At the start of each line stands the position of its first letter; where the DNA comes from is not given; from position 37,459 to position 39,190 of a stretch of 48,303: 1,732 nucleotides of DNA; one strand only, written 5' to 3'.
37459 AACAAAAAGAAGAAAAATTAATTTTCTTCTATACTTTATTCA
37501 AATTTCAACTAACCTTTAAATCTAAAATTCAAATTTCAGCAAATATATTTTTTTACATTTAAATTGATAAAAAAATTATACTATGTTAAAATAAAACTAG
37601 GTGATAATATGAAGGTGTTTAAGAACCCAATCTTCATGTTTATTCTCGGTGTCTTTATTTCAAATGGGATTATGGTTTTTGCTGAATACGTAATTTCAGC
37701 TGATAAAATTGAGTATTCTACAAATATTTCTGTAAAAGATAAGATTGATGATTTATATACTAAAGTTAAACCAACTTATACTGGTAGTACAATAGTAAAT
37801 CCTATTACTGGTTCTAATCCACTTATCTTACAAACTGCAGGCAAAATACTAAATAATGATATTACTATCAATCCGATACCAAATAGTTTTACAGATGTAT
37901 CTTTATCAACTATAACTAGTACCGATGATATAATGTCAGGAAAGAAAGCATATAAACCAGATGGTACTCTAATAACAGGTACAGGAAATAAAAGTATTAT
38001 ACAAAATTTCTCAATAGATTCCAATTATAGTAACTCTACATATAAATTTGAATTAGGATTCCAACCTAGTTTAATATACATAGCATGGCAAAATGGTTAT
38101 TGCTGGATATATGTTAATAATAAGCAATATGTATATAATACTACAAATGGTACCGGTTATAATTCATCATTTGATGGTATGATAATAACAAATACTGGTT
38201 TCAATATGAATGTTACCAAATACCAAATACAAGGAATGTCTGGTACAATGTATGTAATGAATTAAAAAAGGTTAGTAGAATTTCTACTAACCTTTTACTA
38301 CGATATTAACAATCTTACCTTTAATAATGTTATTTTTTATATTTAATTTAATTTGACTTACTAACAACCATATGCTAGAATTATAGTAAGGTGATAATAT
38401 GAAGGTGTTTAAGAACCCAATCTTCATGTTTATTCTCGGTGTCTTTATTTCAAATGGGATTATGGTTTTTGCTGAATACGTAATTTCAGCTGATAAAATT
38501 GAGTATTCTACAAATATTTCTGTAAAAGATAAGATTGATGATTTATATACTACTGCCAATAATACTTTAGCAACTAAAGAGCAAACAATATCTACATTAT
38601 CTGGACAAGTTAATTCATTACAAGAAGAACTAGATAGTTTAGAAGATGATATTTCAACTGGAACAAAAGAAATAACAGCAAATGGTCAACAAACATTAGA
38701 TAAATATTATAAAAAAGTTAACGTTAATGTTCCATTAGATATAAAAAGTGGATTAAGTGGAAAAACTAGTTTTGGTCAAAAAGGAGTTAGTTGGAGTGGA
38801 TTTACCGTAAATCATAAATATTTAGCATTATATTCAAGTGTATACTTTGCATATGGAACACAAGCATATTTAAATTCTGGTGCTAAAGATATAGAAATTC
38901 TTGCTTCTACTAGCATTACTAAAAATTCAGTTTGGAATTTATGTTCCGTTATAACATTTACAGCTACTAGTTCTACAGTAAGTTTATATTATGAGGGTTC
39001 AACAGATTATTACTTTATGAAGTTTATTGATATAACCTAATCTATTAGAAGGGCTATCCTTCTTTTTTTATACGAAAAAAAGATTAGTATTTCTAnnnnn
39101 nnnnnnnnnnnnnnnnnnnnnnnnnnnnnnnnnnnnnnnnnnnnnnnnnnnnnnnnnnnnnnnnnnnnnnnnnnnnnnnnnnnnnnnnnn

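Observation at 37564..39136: Locus B: two tandem secreted-protein genes with a 100% identical 163-nt 5' module, unrelated 3' modules, and a duplicated leuS 3' end at the cassette boundaries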

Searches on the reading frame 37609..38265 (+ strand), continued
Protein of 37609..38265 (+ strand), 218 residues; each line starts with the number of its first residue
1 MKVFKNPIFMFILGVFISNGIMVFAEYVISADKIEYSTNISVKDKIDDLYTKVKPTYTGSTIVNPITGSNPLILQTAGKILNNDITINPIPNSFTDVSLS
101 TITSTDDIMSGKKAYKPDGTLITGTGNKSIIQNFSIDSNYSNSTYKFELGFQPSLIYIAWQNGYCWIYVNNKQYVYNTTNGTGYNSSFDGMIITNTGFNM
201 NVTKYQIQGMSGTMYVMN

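Call 81: find_related_loci(query=A1, collection=metagenome_contigs, flank=5000)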
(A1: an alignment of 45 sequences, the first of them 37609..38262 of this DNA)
Query A1 (218 aa) in metagenome_contigs; peptide patterns used: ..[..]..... (x = any residue, [..] = any of these).
100 stretches matched a pattern; 20 encode a relative of the query (tblastn E <= 1e-3); 20 distinct loci.
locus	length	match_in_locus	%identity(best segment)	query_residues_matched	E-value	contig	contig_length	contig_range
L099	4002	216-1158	100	1-218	8e-145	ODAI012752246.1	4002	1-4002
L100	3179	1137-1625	50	1-169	6e-40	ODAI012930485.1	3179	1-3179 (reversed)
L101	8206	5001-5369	57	1-125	2e-36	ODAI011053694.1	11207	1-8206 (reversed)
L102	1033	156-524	52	1-125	4e-31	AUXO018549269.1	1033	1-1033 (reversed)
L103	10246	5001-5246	54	1-84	3e-22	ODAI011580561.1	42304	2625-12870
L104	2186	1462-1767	40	1-111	2e-16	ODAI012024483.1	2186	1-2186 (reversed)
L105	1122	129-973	40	1-111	2e-16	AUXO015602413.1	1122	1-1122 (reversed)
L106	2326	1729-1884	60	1-52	6e-14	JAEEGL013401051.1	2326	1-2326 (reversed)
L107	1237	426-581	58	1-52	1e-13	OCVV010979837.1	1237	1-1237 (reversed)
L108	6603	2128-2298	53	1-57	2e-13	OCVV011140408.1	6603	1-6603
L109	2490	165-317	57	1-51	2e-12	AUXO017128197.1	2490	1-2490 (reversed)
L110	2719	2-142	57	5-51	1e-11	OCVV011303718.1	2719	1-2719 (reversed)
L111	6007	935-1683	52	1-63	4e-9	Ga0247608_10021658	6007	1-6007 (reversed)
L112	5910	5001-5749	52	1-63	5e-9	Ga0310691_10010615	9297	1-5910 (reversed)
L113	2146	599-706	61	15-52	9e-8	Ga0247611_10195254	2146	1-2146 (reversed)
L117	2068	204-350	44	4-53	3e-6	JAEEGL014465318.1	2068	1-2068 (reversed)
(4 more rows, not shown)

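Call 86: search_protein_families(library=pfam, proteins=[L111:926-1501:+, L111:1519-2004:+, L111:2065-2781:+, L111:2907-3353:+, L108:2128-2916:+, L117:204-998:+], max_evalue=0.01)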
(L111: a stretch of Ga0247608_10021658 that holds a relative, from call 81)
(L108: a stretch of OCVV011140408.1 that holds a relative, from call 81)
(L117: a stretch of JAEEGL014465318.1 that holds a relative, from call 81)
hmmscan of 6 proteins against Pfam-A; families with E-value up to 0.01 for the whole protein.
L111:926-1501:+ (192 aa): 0 families

L111:1519-2004:+ (162 aa): 0 families

L111:2065-2781:+ (239 aa): 0 families

L111:2907-3353:+ (149 aa): 1 family
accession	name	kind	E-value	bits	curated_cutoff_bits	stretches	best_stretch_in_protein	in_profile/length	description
PF09458.16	H_lectin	-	7.9e-06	26.3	24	1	87-144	2-66/67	H-type lectin domain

L108:2128-2916:+ (263 aa): 1 family
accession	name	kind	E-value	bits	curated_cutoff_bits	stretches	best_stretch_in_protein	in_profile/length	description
PF16893.11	fn3_2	-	0.005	17.4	27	0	133-186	29-82/89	Fibronectin type III domain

L117:204-998:+ (265 aa): 0 families
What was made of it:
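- On H-type lectin domain proteins (PF09458): Only one distant family member (L111 2907-3353) passes, at 26.3 bits against a cut-off of 24 (call 86).
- One distant member has an H-type lectin head (call 86).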

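Call 87: search_protein_families(library=phrogs, proteins=[L111:926-1501:+, L111:1519-2004:+, L111:2065-2781:+, L111:2907-3353:+, L108:2128-2916:+, L117:204-998:+], max_evalue=0.01)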
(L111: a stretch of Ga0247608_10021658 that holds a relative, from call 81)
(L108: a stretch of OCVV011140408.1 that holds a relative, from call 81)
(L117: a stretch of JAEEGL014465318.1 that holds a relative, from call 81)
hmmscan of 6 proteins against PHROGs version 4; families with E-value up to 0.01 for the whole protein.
L111:926-1501:+ (192 aa): 1 family
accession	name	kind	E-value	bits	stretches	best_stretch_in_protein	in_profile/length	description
phrog_37067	-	unknown function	0.009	17.1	0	28-72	8-53/136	-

L111:1519-2004:+ (162 aa): 0 families

L111:2065-2781:+ (239 aa): 0 families

L111:2907-3353:+ (149 aa): 1 family
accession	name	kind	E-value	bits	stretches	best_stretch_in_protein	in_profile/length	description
phrog_1910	-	other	0.00095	19.4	1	65-129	185-251/272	lectin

L108:2128-2916:+ (263 aa): 0 families

L117:204-998:+ (265 aa): 0 families

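Call 88: search_protein_families(library=pfam, alignment_id=A1, max_evalue=0.01)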
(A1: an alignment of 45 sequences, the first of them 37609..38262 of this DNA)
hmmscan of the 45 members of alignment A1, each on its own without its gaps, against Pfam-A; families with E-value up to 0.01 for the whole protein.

A. member 1, window:37609-38262:+ (218 aa): 0 families

B. families by the number of members that match (of 45 scanned): 3 families
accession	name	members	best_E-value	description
PF14190.11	DUF4313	2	0.0018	Domain of unknown function (DUF4313)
PF16046.10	FAM76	1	0.0028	FAM76 protein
PF13648.12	Lipocalin_4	1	0.0096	Lipocalin-like domain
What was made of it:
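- Tried and rejected: A Pfam scan of all 45 close members also gave nothing (call 88).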

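Call 92: search_protein_families(library=padloc, proteins=[window:37609-38265:+], max_evalue=0.01)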
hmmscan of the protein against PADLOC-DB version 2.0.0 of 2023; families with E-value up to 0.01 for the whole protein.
window:37609-38265:+ (218 aa): 0 families

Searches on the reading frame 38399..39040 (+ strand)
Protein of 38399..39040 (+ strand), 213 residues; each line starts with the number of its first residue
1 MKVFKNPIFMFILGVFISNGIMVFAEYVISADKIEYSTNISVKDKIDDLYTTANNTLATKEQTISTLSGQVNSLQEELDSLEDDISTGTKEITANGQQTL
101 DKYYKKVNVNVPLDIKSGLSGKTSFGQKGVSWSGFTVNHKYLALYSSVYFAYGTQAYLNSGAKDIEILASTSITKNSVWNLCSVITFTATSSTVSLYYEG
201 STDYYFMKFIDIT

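Call 6: search_protein_families(library=pfam, proteins=[window:38399-39040:+], max_evalue=1)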
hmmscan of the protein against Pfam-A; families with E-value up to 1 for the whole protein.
window:38399-39040:+ (213 aa): 15 families
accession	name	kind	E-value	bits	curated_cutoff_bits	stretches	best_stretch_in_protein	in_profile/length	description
PF14282.11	FlxA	-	0.016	15.8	26.3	1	54-100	9-54/101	FlxA-like protein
PF06810.17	Phage_scaffold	-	0.02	15.3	35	1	34-94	28-88/170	Phage capsid assembly scaffolding protein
PF10498.14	IFT57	-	0.02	14.3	40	1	35-101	263-328/360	Intra-flagellar transport protein 57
PF06720.17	Phi-29_GP16_7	-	0.03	15.1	27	1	66-117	6-60/94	Bacteriophage phi-29 early protein GP16.7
PF08702.15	Fib_alpha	-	0.035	14.7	29.9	1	41-87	81-127/143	Fibrinogen alpha/beta chain family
PF00261.25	Tropomyosin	-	0.046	13.6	38.6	1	49-95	28-74/242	Tropomyosin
PF08287.16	DASH_Spc19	-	0.06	13.7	26.3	1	37-97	56-116/155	Spc19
PF25764.1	KIF21A_4th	-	0.062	13.4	33.1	1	38-108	35-107/183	KIF21A-like domain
PF18504.6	Csm1_N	-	0.065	14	26.3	1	53-84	32-63/70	Csm1 N-terminal domain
PF01519.22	DUF16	-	0.093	13.7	40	1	46-98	25-77/104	Protein of unknown function DUF16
PF04728.18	LPP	-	0.11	13.3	29.1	1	64-87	2-25/53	Lipoprotein leucine-zipper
PF09311.16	Rab5-bind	-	0.12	12.3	33.6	1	44-115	207-281/307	Rabaptin-like protein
PF03954.19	Lectin_N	-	0.14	12.5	28.3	1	38-100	58-120/140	Hepatic lectin, N-terminal domain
PF16515.11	HIP1_clath_bdg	-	0.15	12.9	28.8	1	51-81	69-99/99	Clathrin-binding domain of Huntingtin-interacting protein 1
PF04102.17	SlyX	-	0.21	12.7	30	1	56-89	11-44/67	SlyX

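Call 9: search_protein_families(library=phrogs, proteins=[window:38399-39040:+], max_evalue=1)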
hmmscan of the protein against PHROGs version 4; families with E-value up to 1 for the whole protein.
window:38399-39040:+ (213 aa): 11 families
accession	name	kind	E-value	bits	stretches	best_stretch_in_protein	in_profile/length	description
phrog_10610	-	unknown function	0.0014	19.8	1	44-85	25-59/68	-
phrog_3550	-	unknown function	0.0064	17.8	1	42-86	14-56/79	-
phrog_6682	-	DNA, RNA and nucleotide metabolism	0.0071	17.5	1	53-117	25-92/129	GP16.7-like replication protein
phrog_18076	-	other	0.017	16.5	1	43-87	55-99/106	hol-like chemotaxis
phrog_6631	-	unknown function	0.04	14.4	1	17-102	11-93/251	-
phrog_5890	-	moron, auxiliary metabolic gene and host takeover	0.05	13.5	1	39-106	133-199/374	tellurite resistance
phrog_12210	-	unknown function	0.059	14.3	1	39-80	2-43/51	-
phrog_1066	-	unknown function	0.11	13.7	1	52-101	23-73/119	-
phrog_13845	-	unknown function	0.11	13.3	1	18-88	50-117/122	-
phrog_11754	-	unknown function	0.15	12.7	1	35-92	20-78/191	-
phrog_1193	-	other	0.5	11.4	1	61-94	12-45/76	hemolysin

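Call 10: search_protein_families(library=ncbifam, proteins=[window:38399-39040:+], max_evalue=1)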
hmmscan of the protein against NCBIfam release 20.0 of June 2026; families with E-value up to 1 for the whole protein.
window:38399-39040:+ (213 aa): 6 families
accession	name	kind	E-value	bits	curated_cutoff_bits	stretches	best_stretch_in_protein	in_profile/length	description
NF040788.1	S-lay_SlaB_Mtsph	equivalog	0.0013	17.7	700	1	45-122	312-389/416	S-layer protein SlaB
NF049872.2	cytotoxin_MakB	equivalog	0.0025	17.3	240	1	42-88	136-182/349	alpha-pore-forming cytotoxin subunit MakB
NF045487.1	ASRP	equivalog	0.016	13.9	300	1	49-92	363-438/593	archaea-specific SMC-related protein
NF033885.1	conj_TraP_IncI1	equivalog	0.037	13.7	135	1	43-92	81-130/217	conjugal transfer protein TraP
NF033829.0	plas_excl_MbeD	equivalog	0.12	12.7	60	1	49-81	36-68/69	MbeD family mobilization/exclusion protein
NF047363.1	Zn_ribbon_CdsZ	equivalog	0.17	11.3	275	1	54-102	115-163/251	zinc ribbon domain regulatory protein CdsZ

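Call 13: find_homologous_proteins(query=window:38399-39040:+)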
Query window:38399-39040:+ (213 aa): 28 proteins with E <= 0.001 among 214 candidates.
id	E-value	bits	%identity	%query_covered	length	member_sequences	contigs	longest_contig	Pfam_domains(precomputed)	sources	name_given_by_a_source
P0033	6.1e-128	443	97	100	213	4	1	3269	-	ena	-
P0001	2.9e-21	95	91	26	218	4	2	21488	-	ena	-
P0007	2.7e-17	82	62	34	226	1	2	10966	-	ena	-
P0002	9.2e-17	80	44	45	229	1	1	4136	-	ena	-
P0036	4.5e-16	78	53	41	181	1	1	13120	-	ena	-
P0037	7.1e-14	71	55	35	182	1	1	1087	-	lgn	-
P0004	1.2e-13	70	75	24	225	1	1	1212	-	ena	-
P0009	5.3e-13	68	54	34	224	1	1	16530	-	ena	-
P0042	2.4e-12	66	55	36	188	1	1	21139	-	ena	-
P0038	1.7e-11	63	48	40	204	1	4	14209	-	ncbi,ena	-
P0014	4.6e-11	61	37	45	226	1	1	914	-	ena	-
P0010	1.3e-10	60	71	24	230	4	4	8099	-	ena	-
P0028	1.3e-10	60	52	35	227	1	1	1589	-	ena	-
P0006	1.5e-10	60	42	63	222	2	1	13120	-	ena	-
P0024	1.9e-10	59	34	61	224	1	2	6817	-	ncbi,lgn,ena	-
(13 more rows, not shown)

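Call 80: predict_structure(alignment_id=A2)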
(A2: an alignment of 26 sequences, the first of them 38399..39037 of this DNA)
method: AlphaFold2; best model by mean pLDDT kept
length: 213 residues; sequences in the alignment: 26
mean_pLDDT: 50.5   pTM: 0.28
mean pLDDT of the five models: 50.5, 49.7, 49.0, 44.7, 43.0
residues with pLDDT >= 90: 0; 70-90: 48; 50-70: 32; < 50: 133
segments of 3 or more residues with pLDDT < 50: 22-26, 84-86, 88-94, 96-186, 188-190, 193-213
pLDDT, mean of each block of 10 residues (from residue 1): 65 67 49 60 75 83 86 76 50 41 33 29 33 38 39 35 44 34 46 45 40 29
secondary structure, 60 per line:
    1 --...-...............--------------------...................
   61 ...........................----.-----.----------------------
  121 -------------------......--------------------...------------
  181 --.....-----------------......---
elements in order: H7-21 H42-87 E140-145 E166-168 E183-187 E205-210
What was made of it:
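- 38399..39040 (+): Gene B, 213 aa: N-module, long helical stalk (residues 42-87) and a C-terminal domain with no homolog outside this species. AF2 model is confident only for the helix (call 80).
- Tried and rejected: The B model was too poor (pLDDT 50) for a fold search (call 80).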

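Call 92: search_protein_families(library=padloc, proteins=[window:38399-39040:+], max_evalue=0.01)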
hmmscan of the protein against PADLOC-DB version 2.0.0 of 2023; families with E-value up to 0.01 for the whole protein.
window:38399-39040:+ (213 aa): 4 families
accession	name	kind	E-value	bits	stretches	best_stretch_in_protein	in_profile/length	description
PDLC00252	LmuB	-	0.00013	18.9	1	40-150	358-465/554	AAA ATPase domain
PDLC03863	LmuB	-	0.0033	14.2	1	44-105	351-412/610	-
PDLC03841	LeoBC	-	0.0056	13.8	1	41-121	301-383/601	-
PDLC04895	PDC-S06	-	0.0068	12.9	1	68-109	476-517/784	-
